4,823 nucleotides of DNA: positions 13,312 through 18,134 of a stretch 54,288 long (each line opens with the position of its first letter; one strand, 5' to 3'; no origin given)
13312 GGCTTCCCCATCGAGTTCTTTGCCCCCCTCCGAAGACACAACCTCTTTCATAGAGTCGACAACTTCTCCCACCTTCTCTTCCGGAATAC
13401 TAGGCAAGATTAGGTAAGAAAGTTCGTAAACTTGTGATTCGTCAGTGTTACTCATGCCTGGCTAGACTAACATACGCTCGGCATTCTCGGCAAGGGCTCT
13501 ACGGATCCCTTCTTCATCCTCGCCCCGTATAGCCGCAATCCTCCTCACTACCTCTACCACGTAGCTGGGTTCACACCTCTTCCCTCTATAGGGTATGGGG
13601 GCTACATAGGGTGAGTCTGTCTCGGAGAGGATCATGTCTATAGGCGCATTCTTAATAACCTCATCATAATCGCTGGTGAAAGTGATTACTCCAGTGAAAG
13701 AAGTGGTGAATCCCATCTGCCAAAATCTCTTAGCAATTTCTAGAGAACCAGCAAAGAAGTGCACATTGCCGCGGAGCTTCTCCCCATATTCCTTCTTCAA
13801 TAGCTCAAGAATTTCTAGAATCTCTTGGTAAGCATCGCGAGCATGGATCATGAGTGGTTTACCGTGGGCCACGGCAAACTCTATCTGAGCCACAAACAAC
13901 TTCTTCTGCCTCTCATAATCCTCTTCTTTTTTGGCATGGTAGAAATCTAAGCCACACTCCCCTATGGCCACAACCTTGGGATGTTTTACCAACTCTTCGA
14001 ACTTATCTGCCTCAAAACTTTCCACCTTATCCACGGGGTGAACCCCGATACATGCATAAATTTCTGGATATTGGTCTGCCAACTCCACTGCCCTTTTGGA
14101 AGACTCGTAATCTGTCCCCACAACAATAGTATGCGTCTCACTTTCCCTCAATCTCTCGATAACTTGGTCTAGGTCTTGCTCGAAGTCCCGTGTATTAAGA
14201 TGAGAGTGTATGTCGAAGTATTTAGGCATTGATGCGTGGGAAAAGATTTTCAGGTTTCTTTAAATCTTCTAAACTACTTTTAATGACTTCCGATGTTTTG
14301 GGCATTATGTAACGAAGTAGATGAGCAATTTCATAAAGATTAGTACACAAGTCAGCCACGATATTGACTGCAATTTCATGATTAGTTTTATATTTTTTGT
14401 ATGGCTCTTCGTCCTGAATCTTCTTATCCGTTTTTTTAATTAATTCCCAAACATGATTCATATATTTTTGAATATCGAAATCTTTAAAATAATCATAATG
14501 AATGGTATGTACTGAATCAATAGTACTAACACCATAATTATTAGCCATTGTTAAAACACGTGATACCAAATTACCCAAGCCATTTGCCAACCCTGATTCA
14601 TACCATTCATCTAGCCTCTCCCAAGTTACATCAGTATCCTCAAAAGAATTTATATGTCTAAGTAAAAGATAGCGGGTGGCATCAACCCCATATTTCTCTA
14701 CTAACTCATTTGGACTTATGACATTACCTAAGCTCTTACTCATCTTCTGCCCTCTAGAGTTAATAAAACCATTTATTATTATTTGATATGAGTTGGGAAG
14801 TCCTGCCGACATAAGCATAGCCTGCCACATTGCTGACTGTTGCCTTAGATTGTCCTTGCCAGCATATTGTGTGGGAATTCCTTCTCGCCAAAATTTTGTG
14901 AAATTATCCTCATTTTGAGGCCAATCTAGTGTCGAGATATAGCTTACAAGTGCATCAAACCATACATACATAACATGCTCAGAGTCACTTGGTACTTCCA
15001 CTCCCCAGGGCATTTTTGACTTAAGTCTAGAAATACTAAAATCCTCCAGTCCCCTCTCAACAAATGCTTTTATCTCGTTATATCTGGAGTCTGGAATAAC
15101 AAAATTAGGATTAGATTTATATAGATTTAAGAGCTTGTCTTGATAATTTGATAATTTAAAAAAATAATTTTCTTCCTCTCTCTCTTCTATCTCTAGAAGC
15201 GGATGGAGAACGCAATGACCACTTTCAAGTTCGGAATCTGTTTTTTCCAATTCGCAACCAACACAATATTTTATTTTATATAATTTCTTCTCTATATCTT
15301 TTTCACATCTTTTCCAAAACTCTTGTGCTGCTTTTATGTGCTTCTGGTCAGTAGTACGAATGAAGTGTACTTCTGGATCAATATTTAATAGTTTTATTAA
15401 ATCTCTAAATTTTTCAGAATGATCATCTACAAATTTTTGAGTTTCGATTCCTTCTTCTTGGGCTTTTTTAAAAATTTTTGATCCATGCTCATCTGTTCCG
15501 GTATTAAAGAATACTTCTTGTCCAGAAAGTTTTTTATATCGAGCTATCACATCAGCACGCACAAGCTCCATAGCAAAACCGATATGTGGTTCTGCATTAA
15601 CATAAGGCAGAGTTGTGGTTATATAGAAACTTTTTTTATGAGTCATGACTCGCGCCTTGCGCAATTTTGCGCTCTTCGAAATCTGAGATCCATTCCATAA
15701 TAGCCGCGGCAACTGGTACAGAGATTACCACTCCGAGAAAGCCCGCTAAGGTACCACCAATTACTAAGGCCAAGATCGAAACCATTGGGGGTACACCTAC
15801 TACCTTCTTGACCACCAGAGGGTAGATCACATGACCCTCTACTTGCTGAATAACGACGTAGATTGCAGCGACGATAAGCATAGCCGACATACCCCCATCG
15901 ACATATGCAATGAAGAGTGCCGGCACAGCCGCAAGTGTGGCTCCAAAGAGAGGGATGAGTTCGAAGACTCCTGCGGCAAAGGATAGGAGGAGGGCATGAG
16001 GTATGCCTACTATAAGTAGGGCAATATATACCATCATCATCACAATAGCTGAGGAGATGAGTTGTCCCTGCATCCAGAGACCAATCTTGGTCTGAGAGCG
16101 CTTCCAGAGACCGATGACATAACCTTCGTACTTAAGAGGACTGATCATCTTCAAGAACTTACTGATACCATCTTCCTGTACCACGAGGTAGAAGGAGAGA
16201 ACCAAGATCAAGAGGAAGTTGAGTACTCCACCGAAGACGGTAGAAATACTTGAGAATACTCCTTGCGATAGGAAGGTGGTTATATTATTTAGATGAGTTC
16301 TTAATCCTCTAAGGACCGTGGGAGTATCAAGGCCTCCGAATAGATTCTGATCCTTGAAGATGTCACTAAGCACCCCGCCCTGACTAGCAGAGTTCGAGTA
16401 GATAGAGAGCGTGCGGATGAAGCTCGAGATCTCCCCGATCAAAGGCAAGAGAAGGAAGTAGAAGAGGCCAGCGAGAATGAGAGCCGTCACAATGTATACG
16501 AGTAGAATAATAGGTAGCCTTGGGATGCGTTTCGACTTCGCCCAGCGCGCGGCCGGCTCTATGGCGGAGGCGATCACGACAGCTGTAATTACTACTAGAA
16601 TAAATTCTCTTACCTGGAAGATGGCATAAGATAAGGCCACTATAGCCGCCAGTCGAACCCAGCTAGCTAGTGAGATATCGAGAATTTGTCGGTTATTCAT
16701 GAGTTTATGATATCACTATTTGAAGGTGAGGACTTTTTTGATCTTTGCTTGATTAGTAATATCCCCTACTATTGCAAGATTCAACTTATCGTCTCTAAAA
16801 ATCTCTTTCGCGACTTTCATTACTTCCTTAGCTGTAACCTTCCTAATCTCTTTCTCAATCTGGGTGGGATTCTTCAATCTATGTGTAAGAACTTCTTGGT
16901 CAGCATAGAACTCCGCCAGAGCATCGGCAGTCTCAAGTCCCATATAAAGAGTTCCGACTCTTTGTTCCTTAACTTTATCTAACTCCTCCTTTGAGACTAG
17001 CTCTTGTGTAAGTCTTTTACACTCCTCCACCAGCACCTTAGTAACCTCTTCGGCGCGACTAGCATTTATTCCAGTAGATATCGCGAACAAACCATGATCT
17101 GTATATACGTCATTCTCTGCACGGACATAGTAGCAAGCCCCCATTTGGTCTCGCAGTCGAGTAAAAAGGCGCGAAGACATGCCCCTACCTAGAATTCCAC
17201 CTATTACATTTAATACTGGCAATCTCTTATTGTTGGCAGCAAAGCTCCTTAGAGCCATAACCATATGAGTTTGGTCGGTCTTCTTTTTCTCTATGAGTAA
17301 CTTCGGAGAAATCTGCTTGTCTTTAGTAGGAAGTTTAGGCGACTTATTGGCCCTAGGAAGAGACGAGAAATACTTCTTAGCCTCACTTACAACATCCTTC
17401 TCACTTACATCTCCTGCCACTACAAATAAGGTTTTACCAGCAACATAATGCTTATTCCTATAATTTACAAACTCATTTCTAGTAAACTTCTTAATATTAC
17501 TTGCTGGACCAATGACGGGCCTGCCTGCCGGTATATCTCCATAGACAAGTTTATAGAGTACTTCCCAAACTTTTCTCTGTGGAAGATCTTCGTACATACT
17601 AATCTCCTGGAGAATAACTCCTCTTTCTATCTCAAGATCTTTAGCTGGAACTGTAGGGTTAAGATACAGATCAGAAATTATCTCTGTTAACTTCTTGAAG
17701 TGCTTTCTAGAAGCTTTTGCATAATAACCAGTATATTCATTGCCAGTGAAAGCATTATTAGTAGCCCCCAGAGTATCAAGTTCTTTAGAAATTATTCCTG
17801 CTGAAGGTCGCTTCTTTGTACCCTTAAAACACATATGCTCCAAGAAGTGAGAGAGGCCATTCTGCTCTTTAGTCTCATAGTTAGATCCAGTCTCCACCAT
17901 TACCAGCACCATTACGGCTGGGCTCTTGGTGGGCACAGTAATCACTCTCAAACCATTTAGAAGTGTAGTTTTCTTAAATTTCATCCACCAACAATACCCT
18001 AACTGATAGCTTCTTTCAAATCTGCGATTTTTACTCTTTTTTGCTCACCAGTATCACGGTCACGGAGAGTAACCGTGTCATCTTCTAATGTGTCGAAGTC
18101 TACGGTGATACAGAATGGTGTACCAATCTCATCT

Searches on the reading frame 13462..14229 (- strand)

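Call 33: search_protein_families(library=pfam, proteins=[window:13462-14229:-], max_evalue=0.001)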
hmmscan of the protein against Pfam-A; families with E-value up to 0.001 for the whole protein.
window:13462-14229:- (255 aa): 1 family
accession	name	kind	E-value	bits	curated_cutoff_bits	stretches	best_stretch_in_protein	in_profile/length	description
PF01026.27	TatD_DNase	-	3.6e-77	259.6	27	1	5-253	1-251/253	TatD related DNase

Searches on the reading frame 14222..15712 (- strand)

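Call 33: search_protein_families(library=pfam, proteins=[window:14222-15712:-], max_evalue=0.001)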
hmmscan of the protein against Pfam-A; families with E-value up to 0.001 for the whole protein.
window:14222-15712:- (496 aa): 4 families
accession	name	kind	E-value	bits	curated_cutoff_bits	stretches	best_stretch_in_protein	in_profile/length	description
PF09334.17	tRNA-synt_1g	-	1.5e-85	287.8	20.1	2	160-387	162-391/391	tRNA synthetases class I (M)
PF00133.28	tRNA-synt_1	-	8.4e-31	107.6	22.7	2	245-353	296-404/414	tRNA synthetases class I (I, L, M and V)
PF01406.26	tRNA-synt_1e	-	9.2e-16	58.5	27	2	36-132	17-111/301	tRNA synthetases class I (C) catalytic domain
PF01921.24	tRNA-synt_1f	-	3.5e-06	26.6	27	1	274-355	230-315/360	tRNA synthetases class I (K)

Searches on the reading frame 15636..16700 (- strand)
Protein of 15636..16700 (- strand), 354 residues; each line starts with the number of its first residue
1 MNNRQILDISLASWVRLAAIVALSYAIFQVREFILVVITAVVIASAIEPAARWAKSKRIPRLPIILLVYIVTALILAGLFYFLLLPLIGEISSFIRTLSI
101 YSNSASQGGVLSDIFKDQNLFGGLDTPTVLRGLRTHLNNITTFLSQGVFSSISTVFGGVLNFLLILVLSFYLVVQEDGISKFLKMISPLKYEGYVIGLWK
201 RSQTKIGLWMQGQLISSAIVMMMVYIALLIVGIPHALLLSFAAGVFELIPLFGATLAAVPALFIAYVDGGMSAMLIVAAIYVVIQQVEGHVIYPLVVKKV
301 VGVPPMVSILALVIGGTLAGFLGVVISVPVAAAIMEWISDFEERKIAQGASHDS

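Call 33: search_protein_families(library=pfam, proteins=[window:15636-16700:-], max_evalue=0.001)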
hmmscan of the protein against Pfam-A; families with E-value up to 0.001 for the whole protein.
window:15636-16700:- (354 aa): 1 family
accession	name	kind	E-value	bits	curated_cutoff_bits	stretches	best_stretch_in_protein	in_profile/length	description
PF01594.21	AI-2E_transport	-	9.2e-57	193.1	34.3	1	16-340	4-325/327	AI-2E family transporter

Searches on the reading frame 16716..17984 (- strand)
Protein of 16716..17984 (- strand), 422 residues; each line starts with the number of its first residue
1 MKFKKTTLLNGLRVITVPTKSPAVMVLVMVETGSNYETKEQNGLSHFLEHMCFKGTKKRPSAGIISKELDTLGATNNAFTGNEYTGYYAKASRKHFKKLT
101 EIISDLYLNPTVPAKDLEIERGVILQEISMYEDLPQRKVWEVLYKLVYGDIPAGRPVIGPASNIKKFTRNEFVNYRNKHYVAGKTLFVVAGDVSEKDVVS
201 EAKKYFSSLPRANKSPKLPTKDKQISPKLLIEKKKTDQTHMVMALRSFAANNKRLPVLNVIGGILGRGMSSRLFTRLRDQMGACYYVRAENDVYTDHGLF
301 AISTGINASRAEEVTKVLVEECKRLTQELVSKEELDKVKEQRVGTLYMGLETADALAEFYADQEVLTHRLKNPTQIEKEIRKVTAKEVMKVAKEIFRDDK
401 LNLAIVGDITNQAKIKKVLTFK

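Call 33: search_protein_families(library=pfam, proteins=[window:16716-17984:-], max_evalue=0.001)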
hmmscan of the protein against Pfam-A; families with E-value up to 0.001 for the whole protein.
window:16716-17984:- (422 aa): 2 families
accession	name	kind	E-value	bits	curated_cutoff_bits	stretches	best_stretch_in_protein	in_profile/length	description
PF05193.26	Peptidase_M16_C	-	4.4e-41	141.2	23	1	166-341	1-180/181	Peptidase M16 inactive domain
PF00675.25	Peptidase_M16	-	2.1e-35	122.3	22.3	1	14-160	2-148/149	Insulinase (Peptidase family M16)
